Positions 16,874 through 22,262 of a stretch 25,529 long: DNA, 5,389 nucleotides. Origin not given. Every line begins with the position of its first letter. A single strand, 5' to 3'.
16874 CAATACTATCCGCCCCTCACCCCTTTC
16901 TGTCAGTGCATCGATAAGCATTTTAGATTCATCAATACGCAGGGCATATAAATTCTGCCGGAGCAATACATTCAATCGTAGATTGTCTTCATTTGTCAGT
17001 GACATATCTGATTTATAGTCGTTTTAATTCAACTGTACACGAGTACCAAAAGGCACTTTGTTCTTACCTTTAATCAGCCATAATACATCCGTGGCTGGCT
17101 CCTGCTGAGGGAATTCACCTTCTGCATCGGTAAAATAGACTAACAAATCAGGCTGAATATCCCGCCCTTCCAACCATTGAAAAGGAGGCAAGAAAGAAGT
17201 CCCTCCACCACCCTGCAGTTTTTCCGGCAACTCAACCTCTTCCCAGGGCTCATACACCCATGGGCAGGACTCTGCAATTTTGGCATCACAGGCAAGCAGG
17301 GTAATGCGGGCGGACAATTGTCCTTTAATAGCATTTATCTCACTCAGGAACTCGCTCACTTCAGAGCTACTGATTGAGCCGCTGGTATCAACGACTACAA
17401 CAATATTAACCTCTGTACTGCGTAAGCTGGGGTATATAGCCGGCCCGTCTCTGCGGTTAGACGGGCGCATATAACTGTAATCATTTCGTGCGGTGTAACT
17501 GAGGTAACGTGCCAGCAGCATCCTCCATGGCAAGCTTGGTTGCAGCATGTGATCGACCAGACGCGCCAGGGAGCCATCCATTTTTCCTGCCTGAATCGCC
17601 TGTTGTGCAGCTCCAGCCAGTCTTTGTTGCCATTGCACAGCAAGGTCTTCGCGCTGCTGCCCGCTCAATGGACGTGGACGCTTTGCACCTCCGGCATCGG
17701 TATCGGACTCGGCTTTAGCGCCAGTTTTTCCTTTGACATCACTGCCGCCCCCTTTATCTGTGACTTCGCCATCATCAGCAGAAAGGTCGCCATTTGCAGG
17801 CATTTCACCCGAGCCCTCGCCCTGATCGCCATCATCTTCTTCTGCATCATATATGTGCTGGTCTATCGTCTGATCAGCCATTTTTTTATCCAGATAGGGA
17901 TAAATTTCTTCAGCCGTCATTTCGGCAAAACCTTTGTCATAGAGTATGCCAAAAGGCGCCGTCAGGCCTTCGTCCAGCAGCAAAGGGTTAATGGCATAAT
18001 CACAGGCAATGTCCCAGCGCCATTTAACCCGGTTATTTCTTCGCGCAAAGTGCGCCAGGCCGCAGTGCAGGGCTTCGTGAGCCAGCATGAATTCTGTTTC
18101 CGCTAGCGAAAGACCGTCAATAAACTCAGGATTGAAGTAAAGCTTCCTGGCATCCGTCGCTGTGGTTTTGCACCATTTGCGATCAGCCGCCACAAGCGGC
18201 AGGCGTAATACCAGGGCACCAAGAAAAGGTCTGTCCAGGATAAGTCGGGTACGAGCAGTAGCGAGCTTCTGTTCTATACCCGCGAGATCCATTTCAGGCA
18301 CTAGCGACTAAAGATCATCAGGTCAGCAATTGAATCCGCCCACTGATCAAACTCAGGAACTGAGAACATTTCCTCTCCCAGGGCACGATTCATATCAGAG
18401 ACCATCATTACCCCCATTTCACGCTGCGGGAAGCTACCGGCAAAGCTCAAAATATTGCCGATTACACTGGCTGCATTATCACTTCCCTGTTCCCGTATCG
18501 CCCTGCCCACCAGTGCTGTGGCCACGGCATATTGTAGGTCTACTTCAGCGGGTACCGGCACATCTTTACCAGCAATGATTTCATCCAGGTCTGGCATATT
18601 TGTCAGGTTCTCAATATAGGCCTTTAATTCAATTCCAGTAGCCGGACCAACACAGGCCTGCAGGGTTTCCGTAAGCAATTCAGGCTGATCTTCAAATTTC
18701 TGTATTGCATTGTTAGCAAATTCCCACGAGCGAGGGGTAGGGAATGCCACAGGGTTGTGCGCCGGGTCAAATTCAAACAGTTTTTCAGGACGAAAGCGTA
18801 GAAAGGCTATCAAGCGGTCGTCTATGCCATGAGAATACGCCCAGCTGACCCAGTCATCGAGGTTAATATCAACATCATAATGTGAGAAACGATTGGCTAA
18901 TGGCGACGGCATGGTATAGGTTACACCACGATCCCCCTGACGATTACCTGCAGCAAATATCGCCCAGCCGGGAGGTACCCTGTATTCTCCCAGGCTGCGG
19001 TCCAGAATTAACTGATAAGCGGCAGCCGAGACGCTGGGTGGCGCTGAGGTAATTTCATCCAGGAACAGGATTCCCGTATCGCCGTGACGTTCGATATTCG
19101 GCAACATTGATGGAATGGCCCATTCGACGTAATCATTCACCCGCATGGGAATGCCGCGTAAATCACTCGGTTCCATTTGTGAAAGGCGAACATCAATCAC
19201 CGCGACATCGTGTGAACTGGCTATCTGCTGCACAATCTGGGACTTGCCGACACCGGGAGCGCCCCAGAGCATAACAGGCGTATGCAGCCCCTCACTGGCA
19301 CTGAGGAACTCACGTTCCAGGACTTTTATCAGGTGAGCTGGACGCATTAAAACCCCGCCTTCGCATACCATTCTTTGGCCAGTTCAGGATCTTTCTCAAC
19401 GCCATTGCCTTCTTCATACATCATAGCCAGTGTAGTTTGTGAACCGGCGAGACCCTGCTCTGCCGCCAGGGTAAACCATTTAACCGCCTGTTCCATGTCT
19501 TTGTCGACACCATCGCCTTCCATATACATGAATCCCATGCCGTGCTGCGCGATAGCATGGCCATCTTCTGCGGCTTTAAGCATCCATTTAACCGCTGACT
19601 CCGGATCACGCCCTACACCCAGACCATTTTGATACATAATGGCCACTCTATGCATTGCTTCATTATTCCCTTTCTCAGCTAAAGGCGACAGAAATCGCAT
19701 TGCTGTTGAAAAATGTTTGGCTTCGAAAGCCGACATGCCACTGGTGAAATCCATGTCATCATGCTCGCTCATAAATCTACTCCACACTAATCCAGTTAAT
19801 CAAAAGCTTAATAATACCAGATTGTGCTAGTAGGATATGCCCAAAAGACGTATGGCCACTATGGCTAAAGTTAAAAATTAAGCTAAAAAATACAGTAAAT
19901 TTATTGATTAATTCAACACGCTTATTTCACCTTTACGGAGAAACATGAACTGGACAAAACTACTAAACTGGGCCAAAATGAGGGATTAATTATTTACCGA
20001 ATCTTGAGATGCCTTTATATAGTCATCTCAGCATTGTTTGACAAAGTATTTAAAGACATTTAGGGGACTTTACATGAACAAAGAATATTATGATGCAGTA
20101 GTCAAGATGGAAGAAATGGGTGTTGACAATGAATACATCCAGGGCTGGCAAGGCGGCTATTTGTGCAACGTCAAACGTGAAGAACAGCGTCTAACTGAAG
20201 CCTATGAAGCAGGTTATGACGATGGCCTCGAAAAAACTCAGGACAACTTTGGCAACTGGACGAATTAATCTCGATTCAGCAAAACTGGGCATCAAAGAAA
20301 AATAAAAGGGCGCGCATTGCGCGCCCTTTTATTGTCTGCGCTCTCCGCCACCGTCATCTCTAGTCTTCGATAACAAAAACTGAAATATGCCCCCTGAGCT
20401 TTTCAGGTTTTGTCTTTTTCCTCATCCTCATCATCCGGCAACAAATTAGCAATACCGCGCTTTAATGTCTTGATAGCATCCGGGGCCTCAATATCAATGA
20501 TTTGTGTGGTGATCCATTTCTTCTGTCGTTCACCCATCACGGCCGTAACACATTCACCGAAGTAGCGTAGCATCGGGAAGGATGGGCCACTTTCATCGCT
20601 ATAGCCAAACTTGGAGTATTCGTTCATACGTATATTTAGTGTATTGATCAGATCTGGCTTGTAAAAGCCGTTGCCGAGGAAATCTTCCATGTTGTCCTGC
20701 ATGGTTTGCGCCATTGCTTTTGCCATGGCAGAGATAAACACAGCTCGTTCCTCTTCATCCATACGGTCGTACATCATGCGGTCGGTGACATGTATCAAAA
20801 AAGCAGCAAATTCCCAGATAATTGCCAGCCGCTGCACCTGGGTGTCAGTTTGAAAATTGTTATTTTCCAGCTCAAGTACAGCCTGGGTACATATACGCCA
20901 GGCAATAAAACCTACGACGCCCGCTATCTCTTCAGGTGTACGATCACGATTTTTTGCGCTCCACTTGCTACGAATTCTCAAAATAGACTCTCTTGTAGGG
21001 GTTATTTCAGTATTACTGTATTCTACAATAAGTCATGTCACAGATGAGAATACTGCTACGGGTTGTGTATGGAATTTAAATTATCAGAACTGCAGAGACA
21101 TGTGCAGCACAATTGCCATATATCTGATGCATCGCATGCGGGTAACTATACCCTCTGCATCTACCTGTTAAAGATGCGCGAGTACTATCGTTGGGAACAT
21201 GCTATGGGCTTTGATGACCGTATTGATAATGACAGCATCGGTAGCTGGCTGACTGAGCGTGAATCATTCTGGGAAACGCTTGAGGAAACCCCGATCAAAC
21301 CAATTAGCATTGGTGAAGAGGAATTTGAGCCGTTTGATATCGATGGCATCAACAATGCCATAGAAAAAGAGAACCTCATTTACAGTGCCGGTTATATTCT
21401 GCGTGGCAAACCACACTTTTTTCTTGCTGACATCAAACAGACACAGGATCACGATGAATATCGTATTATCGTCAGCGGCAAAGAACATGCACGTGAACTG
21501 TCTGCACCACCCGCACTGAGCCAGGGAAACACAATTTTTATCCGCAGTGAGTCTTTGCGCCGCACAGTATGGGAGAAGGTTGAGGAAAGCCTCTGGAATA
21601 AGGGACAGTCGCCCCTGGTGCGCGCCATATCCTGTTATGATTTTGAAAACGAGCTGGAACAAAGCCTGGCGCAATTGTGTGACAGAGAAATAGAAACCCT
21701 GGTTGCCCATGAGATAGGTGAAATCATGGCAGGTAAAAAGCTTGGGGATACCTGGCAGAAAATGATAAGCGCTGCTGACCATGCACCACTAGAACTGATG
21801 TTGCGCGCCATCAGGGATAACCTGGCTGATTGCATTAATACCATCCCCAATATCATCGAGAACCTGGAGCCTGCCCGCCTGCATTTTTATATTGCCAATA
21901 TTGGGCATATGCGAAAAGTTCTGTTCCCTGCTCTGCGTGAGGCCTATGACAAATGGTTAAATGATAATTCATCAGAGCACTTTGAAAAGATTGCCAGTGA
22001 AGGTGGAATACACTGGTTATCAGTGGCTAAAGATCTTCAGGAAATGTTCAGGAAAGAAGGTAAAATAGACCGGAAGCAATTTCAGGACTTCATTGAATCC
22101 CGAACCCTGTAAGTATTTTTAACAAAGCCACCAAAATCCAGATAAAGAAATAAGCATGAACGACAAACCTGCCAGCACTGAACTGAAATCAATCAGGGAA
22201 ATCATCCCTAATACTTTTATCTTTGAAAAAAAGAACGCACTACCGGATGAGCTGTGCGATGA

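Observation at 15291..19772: Coupled Sel1 - MoxR AAA+ - HExxH/VWA - DsrS - hypothetical operon: candidate ATP-driven remodelling system for sulfur oxidation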

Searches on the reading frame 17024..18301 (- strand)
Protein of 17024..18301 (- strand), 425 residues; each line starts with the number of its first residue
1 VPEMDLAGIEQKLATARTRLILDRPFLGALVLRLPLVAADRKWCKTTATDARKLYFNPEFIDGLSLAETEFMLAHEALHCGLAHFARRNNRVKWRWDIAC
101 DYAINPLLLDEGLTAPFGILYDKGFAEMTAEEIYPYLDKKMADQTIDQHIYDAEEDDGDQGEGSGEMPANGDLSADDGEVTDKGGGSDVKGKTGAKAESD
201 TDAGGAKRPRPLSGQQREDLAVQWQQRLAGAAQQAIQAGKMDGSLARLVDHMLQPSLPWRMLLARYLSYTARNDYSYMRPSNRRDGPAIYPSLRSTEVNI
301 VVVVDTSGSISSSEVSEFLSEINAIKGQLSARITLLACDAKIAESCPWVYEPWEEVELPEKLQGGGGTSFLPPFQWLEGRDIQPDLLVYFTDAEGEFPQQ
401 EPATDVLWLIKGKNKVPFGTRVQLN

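Call 3: search_protein_families(library=pfam, proteins=[window:17024-18301:-], max_evalue=0.01)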
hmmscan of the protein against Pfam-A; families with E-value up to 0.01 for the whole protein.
window:17024-18301:- (425 aa): 2 families
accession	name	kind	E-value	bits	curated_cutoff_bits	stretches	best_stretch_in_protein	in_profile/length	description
PF13203.12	DUF2201_N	-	2.9e-46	158.7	23.2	1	10-292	3-269/271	Putative metallopeptidase domain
PF09967.15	DUF2201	-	4.6e-22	78.9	26.4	1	300-424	1-122/123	VWA-like domain (DUF2201)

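Call 4: search_protein_families(library=ncbifam, proteins=[window:17024-18301:-], max_evalue=0.01)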
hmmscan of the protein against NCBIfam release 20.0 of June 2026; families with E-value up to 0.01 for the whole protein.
window:17024-18301:- (425 aa): 0 families

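Call 95: search_solved_structures(query=A4, max_evalue=1)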
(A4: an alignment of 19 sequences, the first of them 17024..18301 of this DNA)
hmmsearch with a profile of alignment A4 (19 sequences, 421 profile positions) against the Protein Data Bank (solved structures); distinct sequences matched with E-value up to 1: 5.
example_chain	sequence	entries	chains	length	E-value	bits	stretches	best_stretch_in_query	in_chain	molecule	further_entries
4qhi_A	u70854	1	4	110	0.087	15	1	47-84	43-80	Uncharacterized protein MJ1213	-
6xws_A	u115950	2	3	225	0.095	14.9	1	156-267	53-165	Histone H3-like centromeric protein cid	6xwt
4qhj_A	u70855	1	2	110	0.16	14.1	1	48-84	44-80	Uncharacterized protein MJ1213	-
4qhf_A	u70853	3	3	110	0.16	14.1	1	48-84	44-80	Uncharacterized protein MJ1213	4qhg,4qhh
1yvp_A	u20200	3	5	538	0.37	12.9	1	296-400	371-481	60-kDa SS-A/Ro ribonucleoprotein | 60 kDa SS-A/Ro ribonucleoprotein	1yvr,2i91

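Call 96: search_protein_families(library=padloc, proteins=[window:17024-18301:-], max_evalue=0.01)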
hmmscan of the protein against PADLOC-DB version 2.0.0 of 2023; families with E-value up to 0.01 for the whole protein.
window:17024-18301:- (425 aa): 0 families

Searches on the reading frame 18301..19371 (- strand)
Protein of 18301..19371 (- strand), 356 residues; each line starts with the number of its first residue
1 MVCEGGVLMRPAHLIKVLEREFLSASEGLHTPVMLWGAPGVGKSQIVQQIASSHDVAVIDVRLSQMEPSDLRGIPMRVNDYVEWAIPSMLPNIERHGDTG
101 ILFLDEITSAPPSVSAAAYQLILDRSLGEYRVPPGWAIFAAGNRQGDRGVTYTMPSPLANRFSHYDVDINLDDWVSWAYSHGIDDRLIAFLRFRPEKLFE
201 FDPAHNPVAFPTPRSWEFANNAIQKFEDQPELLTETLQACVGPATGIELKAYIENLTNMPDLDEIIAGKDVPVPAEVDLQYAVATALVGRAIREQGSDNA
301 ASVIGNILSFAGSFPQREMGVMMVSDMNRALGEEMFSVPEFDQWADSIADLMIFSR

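Call 3: search_protein_families(library=pfam, proteins=[window:18301-19371:-], max_evalue=0.01)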
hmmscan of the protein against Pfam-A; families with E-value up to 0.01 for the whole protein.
window:18301-19371:- (356 aa): 9 families
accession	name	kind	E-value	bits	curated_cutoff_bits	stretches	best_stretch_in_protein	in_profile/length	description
PF07728.20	AAA_5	-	1e-08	35.7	22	1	32-148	1-126/139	AAA domain (dynein-related subfamily)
PF00004.35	AAA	-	1.1e-06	29.5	21.2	1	33-114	1-73/131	ATPase family associated with various cellular activities (AAA)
PF01443.25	Viral_helicase1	-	0.00023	21.5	21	1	37-114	5-75/228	Viral superfamily 1 RNA helicase core domain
PF07726.17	AAA_3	-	0.0004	20.7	27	1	33-162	2-129/131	ATPase family associated with various cellular activities (AAA)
PF05673.19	DUF815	-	0.00096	18.8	23.8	1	32-77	55-98/249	Protein of unknown function (DUF815)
PF13191.12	AAA_16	-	0.0024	18.8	32.6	1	18-55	12-49/167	AAA ATPase domain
PF20030.5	bpMoxR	-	0.0053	16.3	27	1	33-111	34-110/205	MoxR domain in the MoxR-vWA-beta-propeller ternary systems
PF00158.32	Sigma54_activat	-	0.0074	16.4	20.2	0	97-121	92-116/168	Sigma-54 interaction domain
PF13173.12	AAA_14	-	0.0076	16.7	27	0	31-112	3-76/129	AAA domain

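Call 4: search_protein_families(library=ncbifam, proteins=[window:18301-19371:-], max_evalue=0.01)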
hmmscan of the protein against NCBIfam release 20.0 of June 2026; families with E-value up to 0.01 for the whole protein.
window:18301-19371:- (356 aa): 2 families
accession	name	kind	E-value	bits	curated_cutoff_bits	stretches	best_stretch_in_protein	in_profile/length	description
NF042959.1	IteA_antiphage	equivalog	0.0049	16.1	510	1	28-66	123-161/367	anti-phage ATPase IteA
NF003229.0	PRK04195.1-5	equivalog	0.0073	15.1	280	0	32-65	46-79/413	replication factor C large subunit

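Call 94: search_solved_structures(query=A3, max_evalue=0.01)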
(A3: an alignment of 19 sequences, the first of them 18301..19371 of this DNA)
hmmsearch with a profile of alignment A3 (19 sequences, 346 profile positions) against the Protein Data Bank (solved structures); distinct sequences matched with E-value up to 0.01: 23.
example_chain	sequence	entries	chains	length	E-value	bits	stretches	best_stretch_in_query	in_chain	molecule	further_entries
6or5_A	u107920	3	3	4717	3.8e-15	58.9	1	23-242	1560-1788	Midasin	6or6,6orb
6i27_A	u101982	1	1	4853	1.8e-13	53.3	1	21-166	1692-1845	Midasin,Midasin,Midasin,Midasin,Midasin,Midasin,Midasin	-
6i26_A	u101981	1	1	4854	1.8e-13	53.3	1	21-166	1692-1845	Midasin,Midasin,Midasin,Midasin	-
6hyp_A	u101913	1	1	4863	1.9e-13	53.3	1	21-166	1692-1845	Midasin,Midasin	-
5jcs_s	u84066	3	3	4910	1.9e-13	53.3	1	21-166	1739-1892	Midasin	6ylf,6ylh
5vc7_A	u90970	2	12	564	7e-05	25.1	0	26-136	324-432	VCP-like ATPase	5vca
5c3c_A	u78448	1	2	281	9.4e-05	24.7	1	18-104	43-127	CbbQ/NirQ/NorQ domain protein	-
5g4g_A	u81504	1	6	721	0.00017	23.9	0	26-136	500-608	VCP-LIKE ATPASE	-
5g4f_A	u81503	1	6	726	0.00017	23.9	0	26-136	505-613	VCP-LIKE ATPASE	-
9lgo_F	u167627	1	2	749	0.00024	23.4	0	24-57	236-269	ATPase family gene 2 protein homolog B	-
8rhn_O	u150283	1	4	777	0.00026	23.2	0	24-57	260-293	ATPase family gene 2 protein homolog B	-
9qhd_A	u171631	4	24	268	0.00093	21.4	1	11-119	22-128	Nitric oxide reductase NorQ protein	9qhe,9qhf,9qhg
9ip0_A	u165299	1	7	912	0.0014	20.9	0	21-100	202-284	Chaperone protein ClpB1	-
6uqe_A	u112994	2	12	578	0.0021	20.3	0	21-114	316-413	ATP-dependent Clp protease ATP-binding subunit ClpA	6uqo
6l1q_C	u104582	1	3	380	0.0036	19.5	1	20-107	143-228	CbbQ protein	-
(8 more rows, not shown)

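Call 96: search_protein_families(library=padloc, proteins=[window:18301-19371:-], max_evalue=0.01)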
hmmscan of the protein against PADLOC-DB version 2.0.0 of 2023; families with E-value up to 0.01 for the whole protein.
window:18301-19371:- (356 aa): 3 families
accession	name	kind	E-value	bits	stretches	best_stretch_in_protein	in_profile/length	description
PDLC04788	PDC-S01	-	2.1e-05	21.7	1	30-116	19-102/448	-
PDLC02196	IetA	-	0.00075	17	1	28-64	120-156/374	-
PDLC03838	DolB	-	0.0025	15.1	0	33-121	169-252/375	-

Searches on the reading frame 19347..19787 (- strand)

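Call 3: search_protein_families(library=pfam, proteins=[window:19347-19787:-], max_evalue=0.01)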
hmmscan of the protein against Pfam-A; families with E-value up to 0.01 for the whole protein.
window:19347-19787:- (146 aa): 2 families
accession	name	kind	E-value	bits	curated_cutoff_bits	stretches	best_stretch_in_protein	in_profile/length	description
PF08238.18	Sel1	-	2.6e-35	120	30.7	3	78-112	1-35/36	Sel1 repeat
PF23310.1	TPR_27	-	1.9e-05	24.7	27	1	28-105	14-88/110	Plant tetratrico peptide repeats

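Call 4: search_protein_families(library=ncbifam, proteins=[window:19347-19787:-], max_evalue=0.01)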
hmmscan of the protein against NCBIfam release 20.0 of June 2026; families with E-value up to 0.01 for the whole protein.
window:19347-19787:- (146 aa): 4 families
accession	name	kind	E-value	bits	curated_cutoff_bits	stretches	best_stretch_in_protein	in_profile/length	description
NF033786.1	phenyl_MerG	equivalog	1.9e-12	47.6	350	1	37-142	60-174/217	phenylmercury resistance protein MerG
NF045484.1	TransRegExoR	equivalog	8.6e-10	38.3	450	2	99-134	60-95/267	exopolysaccharide production regulator ExoR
NF047621.1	FlgprotMotXVib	equivalog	1.8e-07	30.8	330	1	85-140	79-134/211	flagellar protein MotX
NF038194.1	AlgK_TPR_lipo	equivalog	5.5e-07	28.6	700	1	50-135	306-390/448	alginate biosynthesis TPR repeat lipoprotein AlgK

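Call 96: search_protein_families(library=padloc, proteins=[window:19347-19787:-], max_evalue=0.01)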
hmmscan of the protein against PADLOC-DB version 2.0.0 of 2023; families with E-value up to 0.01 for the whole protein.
window:19347-19787:- (146 aa): 1 family
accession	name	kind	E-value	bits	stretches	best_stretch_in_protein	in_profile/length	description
PDLC00284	PtuA1|PtuA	-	0.0024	14.8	0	62-111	5-54/545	AAA ATPase domain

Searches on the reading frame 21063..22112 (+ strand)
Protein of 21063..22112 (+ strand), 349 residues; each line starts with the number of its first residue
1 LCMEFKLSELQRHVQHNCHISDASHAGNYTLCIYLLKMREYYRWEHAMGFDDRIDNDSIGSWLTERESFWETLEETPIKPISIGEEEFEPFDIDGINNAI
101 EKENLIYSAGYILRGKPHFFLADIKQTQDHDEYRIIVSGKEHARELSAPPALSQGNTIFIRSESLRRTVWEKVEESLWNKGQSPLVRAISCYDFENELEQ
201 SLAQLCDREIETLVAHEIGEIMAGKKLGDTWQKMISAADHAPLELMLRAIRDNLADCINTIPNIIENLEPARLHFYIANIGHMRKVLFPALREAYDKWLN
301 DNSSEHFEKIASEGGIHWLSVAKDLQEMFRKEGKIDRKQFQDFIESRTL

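Call 3: search_protein_families(library=pfam, proteins=[window:21063-22112:+], max_evalue=0.01)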
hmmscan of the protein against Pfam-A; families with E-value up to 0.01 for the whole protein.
window:21063-22112:+ (349 aa): 2 families
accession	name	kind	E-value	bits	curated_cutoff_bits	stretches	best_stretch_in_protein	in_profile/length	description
PF21739.2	DUF6866_N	-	7.1e-63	211.4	27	1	9-161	1-153/153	Family of unknown function (DUF6866) N-terminal domain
PF21740.2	DUF6866_C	-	1.2e-59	201.7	27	1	166-346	1-181/182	Family of unknown function (DUF6866) C-terminal domain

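Call 4: search_protein_families(library=ncbifam, proteins=[window:21063-22112:+], max_evalue=0.01)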
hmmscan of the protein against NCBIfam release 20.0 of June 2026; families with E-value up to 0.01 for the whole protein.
window:21063-22112:+ (349 aa): 1 family
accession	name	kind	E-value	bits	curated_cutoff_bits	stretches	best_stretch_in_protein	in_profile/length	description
NF045620.1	Sfum_1244_fam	hypoth_equivalog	9.8e-131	435.7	150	1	8-342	2-336/339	Sfum_1244 family protein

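Call 96: search_protein_families(library=padloc, proteins=[window:21063-22112:+], max_evalue=0.01)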
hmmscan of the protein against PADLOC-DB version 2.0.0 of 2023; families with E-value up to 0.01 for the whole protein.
window:21063-22112:+ (349 aa): 0 families
